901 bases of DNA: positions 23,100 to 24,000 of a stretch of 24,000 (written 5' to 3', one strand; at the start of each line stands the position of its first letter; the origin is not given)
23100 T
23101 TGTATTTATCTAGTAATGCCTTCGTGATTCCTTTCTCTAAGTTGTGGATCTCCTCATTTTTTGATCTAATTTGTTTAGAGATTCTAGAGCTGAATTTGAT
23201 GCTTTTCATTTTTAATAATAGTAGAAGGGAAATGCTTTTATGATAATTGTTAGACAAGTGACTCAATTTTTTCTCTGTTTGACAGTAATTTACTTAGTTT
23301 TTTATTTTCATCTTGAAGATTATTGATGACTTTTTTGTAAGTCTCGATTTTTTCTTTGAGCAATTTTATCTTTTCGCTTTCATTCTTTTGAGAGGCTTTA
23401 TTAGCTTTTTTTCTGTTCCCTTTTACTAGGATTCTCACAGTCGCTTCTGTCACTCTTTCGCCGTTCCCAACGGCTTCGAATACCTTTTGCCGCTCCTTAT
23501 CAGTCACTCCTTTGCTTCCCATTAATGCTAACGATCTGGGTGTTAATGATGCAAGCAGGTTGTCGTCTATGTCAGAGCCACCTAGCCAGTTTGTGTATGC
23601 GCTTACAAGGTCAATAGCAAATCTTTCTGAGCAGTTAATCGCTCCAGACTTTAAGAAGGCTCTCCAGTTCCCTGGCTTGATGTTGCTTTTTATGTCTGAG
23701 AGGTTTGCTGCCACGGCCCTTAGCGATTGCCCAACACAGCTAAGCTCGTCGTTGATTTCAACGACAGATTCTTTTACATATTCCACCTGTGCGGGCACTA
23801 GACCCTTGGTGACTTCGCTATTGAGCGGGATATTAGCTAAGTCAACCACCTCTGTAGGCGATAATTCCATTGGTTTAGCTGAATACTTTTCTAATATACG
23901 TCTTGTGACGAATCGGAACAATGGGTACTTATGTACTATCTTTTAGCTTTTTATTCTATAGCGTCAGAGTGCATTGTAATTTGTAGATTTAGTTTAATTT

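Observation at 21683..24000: Compact six-gene orphan cassette with a DUF3102-like lead gene, truncated by the window edge: candidate mobile or accessory system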

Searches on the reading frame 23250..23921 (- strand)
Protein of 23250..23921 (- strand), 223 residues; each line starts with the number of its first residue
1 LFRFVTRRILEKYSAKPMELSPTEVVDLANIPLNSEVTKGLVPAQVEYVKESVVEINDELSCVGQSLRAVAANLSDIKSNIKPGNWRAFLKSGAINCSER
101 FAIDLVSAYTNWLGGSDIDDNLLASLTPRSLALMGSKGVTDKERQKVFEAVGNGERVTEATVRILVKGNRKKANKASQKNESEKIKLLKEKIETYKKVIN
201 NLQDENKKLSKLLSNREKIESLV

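Call 5: search_protein_families(library=pfam, proteins=[window:23250-23921:-], max_evalue=1)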
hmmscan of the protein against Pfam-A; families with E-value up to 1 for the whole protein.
window:23250-23921:- (223 aa): 4 families
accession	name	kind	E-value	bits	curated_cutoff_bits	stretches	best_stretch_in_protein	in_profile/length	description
PF05130.17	FlgN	-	0.032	15.1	30.5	1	123-217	39-133/147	FlgN protein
PF01519.22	DUF16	-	0.14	13.1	40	0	179-212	44-77/104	Protein of unknown function DUF16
PF24930.1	DUF7750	-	0.27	11.5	27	1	139-160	22-43/65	Domain of unknown function (DUF7750)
PF02520.22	ANIS5_cation-bd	-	0.36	11.4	29.3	0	175-217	35-77/109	SXP/RAL-2 family protein Ani s 5-like, metal-binding domain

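Call 6: search_protein_families(library=phrogs, proteins=[window:23250-23921:-], max_evalue=1)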
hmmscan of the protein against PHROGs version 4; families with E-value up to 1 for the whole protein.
window:23250-23921:- (223 aa): 2 families
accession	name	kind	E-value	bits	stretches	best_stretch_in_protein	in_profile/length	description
phrog_4571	-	unknown function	0.0043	17.9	1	160-208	175-223/289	-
phrog_21412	-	tail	0.036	12.7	1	87-210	94-209/1452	tail fiber protein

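Call 9: find_homologous_proteins(query=window:23250-23921:-, max_evalue=0.001)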
Query window:23250-23921:- (223 aa): 601 proteins with E <= 0.001 among 957 candidates; the best 120 are listed.
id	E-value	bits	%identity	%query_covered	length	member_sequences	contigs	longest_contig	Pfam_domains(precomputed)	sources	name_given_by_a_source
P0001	2.8e-121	420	90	100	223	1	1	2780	-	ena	-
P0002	5.2e-121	420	98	92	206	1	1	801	-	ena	-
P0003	3.1e-120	417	89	100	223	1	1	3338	-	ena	-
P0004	1.3e-119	415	89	100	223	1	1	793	-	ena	-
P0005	1.8e-119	415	88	100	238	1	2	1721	-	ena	-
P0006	5.5e-119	413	95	94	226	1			-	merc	-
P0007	1.1e-118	412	93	95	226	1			-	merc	-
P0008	2.0e-118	411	88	100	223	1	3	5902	-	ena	-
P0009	1.5e-117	408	95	92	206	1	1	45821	-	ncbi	-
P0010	2.7e-117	407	92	95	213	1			-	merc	-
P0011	1.1e-116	405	92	94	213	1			-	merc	-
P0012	2.0e-116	405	91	95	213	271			-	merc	-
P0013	2.4e-116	404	91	94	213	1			-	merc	-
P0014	2.6e-116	404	94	92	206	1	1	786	-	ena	-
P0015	2.8e-116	404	91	95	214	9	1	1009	-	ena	-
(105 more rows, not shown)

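Call 10: find_related_loci(query=window:23250-23921:-, collection=genome_contigs, flank=10000)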
Query window:23250-23921:- (223 aa) in genome_contigs; peptide patterns used: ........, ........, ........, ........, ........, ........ (x = any residue, [..] = any of these).
212 stretches matched a pattern; 24 encode a relative of the query (tblastn E <= 1e-3); 22 distinct loci.
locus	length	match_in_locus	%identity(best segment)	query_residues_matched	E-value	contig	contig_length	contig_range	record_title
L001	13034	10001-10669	92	1-223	2e-135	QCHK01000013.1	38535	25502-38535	Prochlorococcus sp. AG-402-B05 Ga0171853_113, whole genome shotgun sequence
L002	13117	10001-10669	92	1-223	4e-134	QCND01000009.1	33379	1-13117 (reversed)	Prochlorococcus sp. AG-424-E20 Ga0171938_109, whole genome shotgun sequence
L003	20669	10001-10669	91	1-223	1e-133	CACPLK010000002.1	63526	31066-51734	MAG: uncultured Prochlorococcus sp. isolate AG-439-L12 genome assembly, contig: AG-439-L12_NODE_2, whole genome shotgun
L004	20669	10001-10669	91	1-223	9e-133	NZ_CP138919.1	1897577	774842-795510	Prochlorococcus marinus str. MIT 1012 chromosome, complete genome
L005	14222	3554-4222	95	1-223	4e-132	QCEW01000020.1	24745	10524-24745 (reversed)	Prochlorococcus sp. AG-363-A03 Ga0115790_120, whole genome shotgun sequence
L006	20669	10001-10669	90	1-223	3e-132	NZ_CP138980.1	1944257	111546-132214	Prochlorococcus sp. MIT 0916 chromosome, complete genome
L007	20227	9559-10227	88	1-223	2e-130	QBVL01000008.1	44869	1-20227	Prochlorococcus sp. AG-311-J23 Ga0171738_108, whole genome shotgun sequence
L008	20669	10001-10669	87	1-223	2e-128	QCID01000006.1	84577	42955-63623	Prochlorococcus sp. AG-402-K04 Ga0171864_106, whole genome shotgun sequence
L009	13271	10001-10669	86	1-223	2e-128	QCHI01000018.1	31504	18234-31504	Prochlorococcus sp. AG-402-A21 Ga0115725_118, whole genome shotgun sequence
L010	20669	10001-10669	85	1-223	2e-125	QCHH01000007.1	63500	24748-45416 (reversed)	Prochlorococcus sp. AG-402-A08 Ga0171851_107, whole genome shotgun sequence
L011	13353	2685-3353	90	1-223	3e-125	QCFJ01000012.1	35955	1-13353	Prochlorococcus sp. AG-363-G03 Ga0115803_112, whole genome shotgun sequence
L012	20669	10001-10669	88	1-223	1e-124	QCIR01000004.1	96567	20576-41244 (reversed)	Prochlorococcus sp. AG-402-M23 Ga0115747_104, whole genome shotgun sequence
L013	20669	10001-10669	87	1-223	6e-123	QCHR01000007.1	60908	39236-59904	Prochlorococcus sp. AG-402-G06 Ga0171860_107, whole genome shotgun sequence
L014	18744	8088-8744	82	1-219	3e-119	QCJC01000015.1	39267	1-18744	Prochlorococcus sp. AG-402-P18 Ga0115755_115, whole genome shotgun sequence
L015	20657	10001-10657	84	1-219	2e-117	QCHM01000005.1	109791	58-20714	Prochlorococcus sp. AG-402-B19 Ga0171855_105, whole genome shotgun sequence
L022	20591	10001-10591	51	18-214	2e-59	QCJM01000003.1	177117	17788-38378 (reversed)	Prochlorococcus sp. AG-409-B13 Ga0171874_103, whole genome shotgun sequence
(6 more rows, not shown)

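Call 15: search_protein_families(library=pfam, proteins=[L004:63-1433:-, L004:2348-3403:+, L004:3470-3754:+, L004:3732-4409:+, L004:4988-6013:-, L004:6153-6827:+, L004:6914-7159:+, L004:7257-8507:-, L004:8647-9576:-, L004:2129-2341:+], max_evalue=0.01)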
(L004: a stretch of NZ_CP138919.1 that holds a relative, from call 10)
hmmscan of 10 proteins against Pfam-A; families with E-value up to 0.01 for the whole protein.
L004:63-1433:- (456 aa): 2 families
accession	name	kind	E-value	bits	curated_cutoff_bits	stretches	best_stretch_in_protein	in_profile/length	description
PF03062.24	MBOAT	-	1.3e-28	100.8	27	1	145-346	76-296/337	MBOAT, membrane-bound O-acyltransferase family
PF13813.11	MBOAT_2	-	2.3e-06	28.2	25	1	265-326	4-66/85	Membrane bound O-acyl transferase family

L004:2348-3403:+ (351 aa): 0 families

L004:3470-3754:+ (94 aa): 0 families

L004:3732-4409:+ (225 aa): 1 family
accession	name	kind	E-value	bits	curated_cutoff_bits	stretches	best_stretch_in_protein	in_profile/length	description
PF00551.24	Formyl_trans_N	-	8.5e-16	58.7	26.1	1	35-140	66-172/181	Formyl transferase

L004:4988-6013:- (341 aa): 4 families
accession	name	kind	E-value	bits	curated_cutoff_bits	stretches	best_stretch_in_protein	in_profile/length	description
PF13343.11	SBP_bac_6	-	8.3e-16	58.6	24.6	1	78-299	1-219/245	Bacterial extracellular solute-binding protein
PF13531.11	SBP_bac_11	-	5.4e-13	49.7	25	1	44-287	14-218/227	Bacterial extracellular solute-binding protein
PF01547.30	SBP_bac_1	-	9.5e-13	49.2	26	1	43-286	10-305/307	Bacterial extracellular solute-binding protein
PF13416.11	SBP_bac_8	-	5.5e-10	39.9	27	1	45-291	1-253/279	Bacterial extracellular solute-binding protein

L004:6153-6827:+ (224 aa): 2 families
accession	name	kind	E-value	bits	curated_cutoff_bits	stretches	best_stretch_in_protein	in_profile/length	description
PF13640.12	2OG-FeII_Oxy_3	-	2.3e-14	54.6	27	1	89-176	3-98/98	2OG-Fe(II) oxygenase superfamily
PF18331.6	PKHD_C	-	0.0025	18.2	22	1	183-221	2-40/43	PKHD-type hydroxylase C-terminal domain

L004:6914-7159:+ (81 aa): 0 families

L004:7257-8507:- (416 aa): 1 family
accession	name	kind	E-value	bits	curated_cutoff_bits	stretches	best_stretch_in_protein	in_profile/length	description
PF04966.18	OprB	-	1.3e-08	35.1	22.9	1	44-392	23-346/372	Carbohydrate-selective porin, OprB family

L004:8647-9576:- (309 aa): 1 family
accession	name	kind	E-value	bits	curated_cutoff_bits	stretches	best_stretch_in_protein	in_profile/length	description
PF02091.20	tRNA-synt_2e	-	2.7e-142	473.4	27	1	23-300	1-278/278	Glycyl-tRNA synthetase alpha subunit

L004:2129-2341:+ (70 aa): 0 families

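Call 19: search_protein_families(library=pfam, proteins=[L022:8069-9532:+, L022:10001-10621:+, L022:6878-7555:-, L022:12927-13142:-, L022:12147-12398:+, L022:13255-13977:-, L022:5900-6817:-, L022:10621-10779:+, L022:10783-10962:+, L022:11007-11165:+], max_evalue=0.1)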
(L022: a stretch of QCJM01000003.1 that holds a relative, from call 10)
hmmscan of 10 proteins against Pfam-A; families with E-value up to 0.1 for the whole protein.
L022:8069-9532:+ (487 aa): 0 families

L022:10001-10621:+ (206 aa): 3 families
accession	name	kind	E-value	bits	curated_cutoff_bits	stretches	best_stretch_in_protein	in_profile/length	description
PF13936.12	HTH_38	-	0.007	16.5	27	0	120-142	2-24/44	Helix-turn-helix domain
PF11300.13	DUF3102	-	0.017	15.8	24.4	1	53-98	27-71/129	Protein of unknown function (DUF3102)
PF01762.27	Galactosyl_T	-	0.043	14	23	1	34-115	108-187/195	Galactosyltransferase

L022:6878-7555:- (225 aa): 1 family
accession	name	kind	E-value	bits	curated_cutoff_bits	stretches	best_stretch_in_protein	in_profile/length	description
PF13640.12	2OG-FeII_Oxy_3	-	2.3e-07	32.1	27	1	119-208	2-97/98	2OG-Fe(II) oxygenase superfamily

L022:12927-13142:- (71 aa): 2 families
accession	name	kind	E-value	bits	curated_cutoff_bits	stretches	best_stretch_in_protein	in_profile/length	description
PF04102.17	SlyX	-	0.025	15.7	30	1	16-60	7-51/67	SlyX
PF18520.6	Spc110_C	-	0.087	12.9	25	0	32-53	23-44/52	Spindle pole body component 110 C-terminal domain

L022:12147-12398:+ (83 aa): 1 family
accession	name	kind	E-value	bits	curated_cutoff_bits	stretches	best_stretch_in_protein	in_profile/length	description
PF01337.24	Barstar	-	0.098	13.1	23.4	0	63-80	35-52/96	Barstar (barnase inhibitor)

L022:13255-13977:- (240 aa): 1 family
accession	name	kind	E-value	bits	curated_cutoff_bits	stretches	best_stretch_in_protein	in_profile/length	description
PF01738.24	DLH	-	1.4e-29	103.7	21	1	27-239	11-215/217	Dienelactone hydrolase family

L022:5900-6817:- (305 aa): 2 families
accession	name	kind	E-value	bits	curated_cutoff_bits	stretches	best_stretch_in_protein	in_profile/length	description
PF03547.23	Mem_trans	-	1.8e-14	53.6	25.7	1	57-299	62-342/343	Membrane transport protein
PF01758.21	SBF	-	2.7e-05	24.4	24.3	1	226-300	33-111/191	Sodium Bile acid symporter family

L022:10621-10779:+ (52 aa): 0 families

L022:10783-10962:+ (59 aa): 1 family
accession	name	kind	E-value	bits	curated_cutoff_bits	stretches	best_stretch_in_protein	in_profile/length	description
PF08974.15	DUF1877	-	0.0067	17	22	1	21-55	99-134/163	Domain of unknown function (DUF1877)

L022:11007-11165:+ (52 aa): 0 families

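Call 20: find_homologous_proteins(query=L022:10001-10621:+, max_evalue=0.001)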
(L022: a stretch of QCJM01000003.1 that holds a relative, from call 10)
Query L022:10001-10621:+ (206 aa): 521 proteins with E <= 0.001 among 1303 candidates; the best 120 are listed.
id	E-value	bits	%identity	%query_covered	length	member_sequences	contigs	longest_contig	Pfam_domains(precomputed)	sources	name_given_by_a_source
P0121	5.3e-126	436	100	100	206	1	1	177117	-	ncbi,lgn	-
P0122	3.0e-90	319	72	96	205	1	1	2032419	-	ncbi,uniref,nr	ncbi:hypothetical protein [Prochlorococcus sp. MIT 1307]|uniref:hypothetical protein n=1 Tax=Prochlo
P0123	1.7e-88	313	74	96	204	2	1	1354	-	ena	-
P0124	4.1e-87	309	70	94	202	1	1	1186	-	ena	-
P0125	5.5e-81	289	72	95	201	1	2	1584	-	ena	-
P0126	3.4e-78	280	71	93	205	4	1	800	-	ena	-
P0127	1.4e-77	278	66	95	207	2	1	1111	-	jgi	-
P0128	1.4e-77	278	70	92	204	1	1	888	-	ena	-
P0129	4.8e-72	260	61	97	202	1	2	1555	-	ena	-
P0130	4.5e-71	256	61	97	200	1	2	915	-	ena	-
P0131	1.5e-70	255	61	97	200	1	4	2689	-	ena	-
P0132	2.3e-70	254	61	93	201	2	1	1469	-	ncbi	-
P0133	3.3e-70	254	61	97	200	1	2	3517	-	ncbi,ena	-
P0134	4.0e-70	253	62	93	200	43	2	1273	-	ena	-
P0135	1.4e-69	252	61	93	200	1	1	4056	-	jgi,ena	-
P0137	4.5e-61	224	61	84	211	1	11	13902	-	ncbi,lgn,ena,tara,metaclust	tara:strand:- start:370 stop:1005 length:636 start_codon:yes stop_codon:yes gene_type:complete|metac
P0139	1.2e-58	216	55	95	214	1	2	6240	-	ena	-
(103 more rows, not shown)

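Call 21: find_encoding_contigs(protein=P0122, flank=10000, max_places=3)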
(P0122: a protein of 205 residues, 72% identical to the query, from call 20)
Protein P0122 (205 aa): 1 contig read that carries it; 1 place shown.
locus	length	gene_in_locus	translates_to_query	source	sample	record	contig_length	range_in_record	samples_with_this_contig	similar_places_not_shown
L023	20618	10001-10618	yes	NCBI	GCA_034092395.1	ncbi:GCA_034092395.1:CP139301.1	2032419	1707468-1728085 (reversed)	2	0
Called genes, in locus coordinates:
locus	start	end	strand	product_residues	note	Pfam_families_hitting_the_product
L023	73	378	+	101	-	-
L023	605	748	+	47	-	-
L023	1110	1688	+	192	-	-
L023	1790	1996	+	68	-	-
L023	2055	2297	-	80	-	-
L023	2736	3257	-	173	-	PF05145:AbrB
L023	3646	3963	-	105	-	-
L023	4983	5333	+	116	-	-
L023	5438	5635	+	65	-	-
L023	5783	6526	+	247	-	PF13483:Lactamase_B_3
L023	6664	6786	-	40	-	-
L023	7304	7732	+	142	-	PF00472:RF-1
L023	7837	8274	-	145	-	-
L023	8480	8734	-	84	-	-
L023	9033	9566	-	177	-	-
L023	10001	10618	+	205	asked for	-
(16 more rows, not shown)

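Call 22: find_encoding_contigs(protein=P0137, flank=10000, max_places=4)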
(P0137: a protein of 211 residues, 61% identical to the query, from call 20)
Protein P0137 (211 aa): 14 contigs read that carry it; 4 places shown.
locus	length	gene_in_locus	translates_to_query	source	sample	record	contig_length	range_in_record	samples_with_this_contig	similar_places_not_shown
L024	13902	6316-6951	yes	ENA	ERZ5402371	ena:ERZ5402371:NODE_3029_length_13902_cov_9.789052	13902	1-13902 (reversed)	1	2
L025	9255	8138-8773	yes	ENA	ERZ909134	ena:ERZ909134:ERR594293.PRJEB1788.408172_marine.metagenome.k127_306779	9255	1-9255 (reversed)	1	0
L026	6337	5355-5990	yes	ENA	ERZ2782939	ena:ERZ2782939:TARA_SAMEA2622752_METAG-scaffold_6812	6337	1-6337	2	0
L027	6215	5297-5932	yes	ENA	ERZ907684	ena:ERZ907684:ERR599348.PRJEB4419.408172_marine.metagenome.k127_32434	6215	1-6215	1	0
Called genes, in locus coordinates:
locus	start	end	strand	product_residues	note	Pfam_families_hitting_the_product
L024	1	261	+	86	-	?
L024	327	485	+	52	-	-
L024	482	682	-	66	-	-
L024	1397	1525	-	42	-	-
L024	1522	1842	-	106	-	-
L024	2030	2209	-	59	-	-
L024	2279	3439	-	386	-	-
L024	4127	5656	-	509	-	-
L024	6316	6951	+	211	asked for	-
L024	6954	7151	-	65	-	-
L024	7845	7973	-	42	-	-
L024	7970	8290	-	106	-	-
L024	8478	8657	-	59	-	-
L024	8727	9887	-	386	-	-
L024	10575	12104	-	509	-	-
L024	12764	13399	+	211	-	-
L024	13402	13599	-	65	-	-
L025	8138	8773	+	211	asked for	-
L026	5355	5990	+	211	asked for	-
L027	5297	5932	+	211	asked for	-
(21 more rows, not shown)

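Call 23: search_protein_families(library=phrogs, proteins=[L022:8069-9532:+, L022:10001-10621:+], max_evalue=0.1)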
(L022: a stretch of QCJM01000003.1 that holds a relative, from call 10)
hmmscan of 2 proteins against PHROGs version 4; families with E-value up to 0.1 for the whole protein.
L022:8069-9532:+ (487 aa): 0 families

L022:10001-10621:+ (206 aa): 1 family
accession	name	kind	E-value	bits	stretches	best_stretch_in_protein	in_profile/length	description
phrog_3282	-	transcription regulation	0.059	14.3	0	116-188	41-101/158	sigma factor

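Call 30: search_protein_families(library=pfam, alignment_id=A1, max_evalue=1)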
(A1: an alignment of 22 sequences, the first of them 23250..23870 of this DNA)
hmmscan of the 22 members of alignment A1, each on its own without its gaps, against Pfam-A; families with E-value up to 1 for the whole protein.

A. member 1, window:23250-23870:- (206 aa): 4 families
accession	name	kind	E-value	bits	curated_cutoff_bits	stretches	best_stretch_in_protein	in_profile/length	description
PF05130.17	FlgN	-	0.026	15.4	30.5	1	106-200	39-133/147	FlgN protein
PF24930.1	DUF7750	-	0.19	12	27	1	122-143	22-43/65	Domain of unknown function (DUF7750)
PF02520.22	ANIS5_cation-bd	-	0.29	11.7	29.3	0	158-200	35-77/109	SXP/RAL-2 family protein Ani s 5-like, metal-binding domain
PF13600.11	DUF4140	-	0.78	10.7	27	0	158-194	57-93/98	N-terminal domain of unknown function (DUF4140)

B. families by the number of members that match (of 22 scanned): 72 families (the first 25 are shown)
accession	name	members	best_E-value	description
PF11300.13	DUF3102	10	0.0031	Protein of unknown function (DUF3102)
PF13600.11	DUF4140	10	0.015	N-terminal domain of unknown function (DUF4140)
PF05531.17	NPV_P10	9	0.002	Nucleopolyhedrovirus P10 protein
PF05377.16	FlaC_arch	8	0.0044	Flagella accessory protein C (FlaC)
PF02520.22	ANIS5_cation-bd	7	0.023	SXP/RAL-2 family protein Ani s 5-like, metal-binding domain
PF24930.1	DUF7750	7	0.026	Domain of unknown function (DUF7750)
PF01519.22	DUF16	7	0.03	Protein of unknown function DUF16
PF07730.19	HisKA_3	6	0.0031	Histidine kinase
PF15890.11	Peptidase_Mx1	6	0.0066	Putative zinc-binding metallo-peptidase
PF02646.22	RmuC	6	0.024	RmuC family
PF07889.17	DUF1664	6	0.031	Protein of unknown function (DUF1664)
PF10779.14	XhlA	6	0.098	Haemolysin XhlA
PF08831.15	MHCassoc_trimer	5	0.00037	Class II MHC-associated invariant chain trimerisation domain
PF01166.23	TSC22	5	0.00077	TSC-22/dip/bun family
PF06156.18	YabA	5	0.0069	Initiation control protein YabA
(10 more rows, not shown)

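Call 38: predict_structure(alignment_id=A1)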
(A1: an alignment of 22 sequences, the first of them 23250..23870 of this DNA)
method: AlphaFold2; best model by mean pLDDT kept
length: 206 residues; sequences in the alignment: 22
mean_pLDDT: 85.2   pTM: 0.61
mean pLDDT of the five models: 85.2, 83.5, 83.2, 83.0, 79.4
residues with pLDDT >= 90: 119; 70-90: 58; 50-70: 17; < 50: 12
segments of 3 or more residues with pLDDT < 50: 1-5, 154-158
pLDDT, mean of each block of 10 residues (from residue 1): 49 79 90 91 93 96 95 93 96 93 91 94 91 89 89 50 71 91 92 83 67
secondary structure, 60 per line:
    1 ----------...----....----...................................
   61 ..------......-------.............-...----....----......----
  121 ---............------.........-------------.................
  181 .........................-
elements in order: H18-21 H26-62 H69-74 H82-94 H103-106 H111-116 H124-135 H142-150 H164-205

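Call 41: search_protein_representatives(alignment_id=A1)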
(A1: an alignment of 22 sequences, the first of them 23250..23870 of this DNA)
Query: 22 sequences, 205 profile positions. Proteins with E-value up to 0.001 (for the whole library): 136; up to 1e-10: 86; up to 1e-30: 18. The best 136 are listed.
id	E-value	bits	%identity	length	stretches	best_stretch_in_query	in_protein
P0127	2.6e-93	327.4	-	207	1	3-200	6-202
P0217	1.5e-64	233.5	-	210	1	3-199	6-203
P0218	1.7e-64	233.3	-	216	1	1-199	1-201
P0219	3.1e-57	209.6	-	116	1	1-106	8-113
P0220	2.9e-54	199.9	-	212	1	12-201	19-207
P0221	3.5e-50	186.6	-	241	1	6-203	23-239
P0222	2.1e-43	164.4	-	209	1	2-199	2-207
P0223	1.2e-41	158.7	-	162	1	8-157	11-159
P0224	3.3e-41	157.2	-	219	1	8-198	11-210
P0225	2.4e-38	147.9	-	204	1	10-199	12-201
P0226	3.6e-36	140.8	-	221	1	10-194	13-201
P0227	9.5e-36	139.4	-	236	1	11-201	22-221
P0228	1.3e-35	139.0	-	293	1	11-197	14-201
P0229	2.0e-35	138.4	-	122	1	3-83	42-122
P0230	8.0e-34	133.1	-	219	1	2-199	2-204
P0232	1.4e-32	129.0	-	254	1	11-192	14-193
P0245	6.9e-25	103.9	-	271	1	11-199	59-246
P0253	4.4e-23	98.0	-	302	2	3-195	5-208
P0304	3.8e-10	55.8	-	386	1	49-193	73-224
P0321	3.0e-07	46.3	-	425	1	12-199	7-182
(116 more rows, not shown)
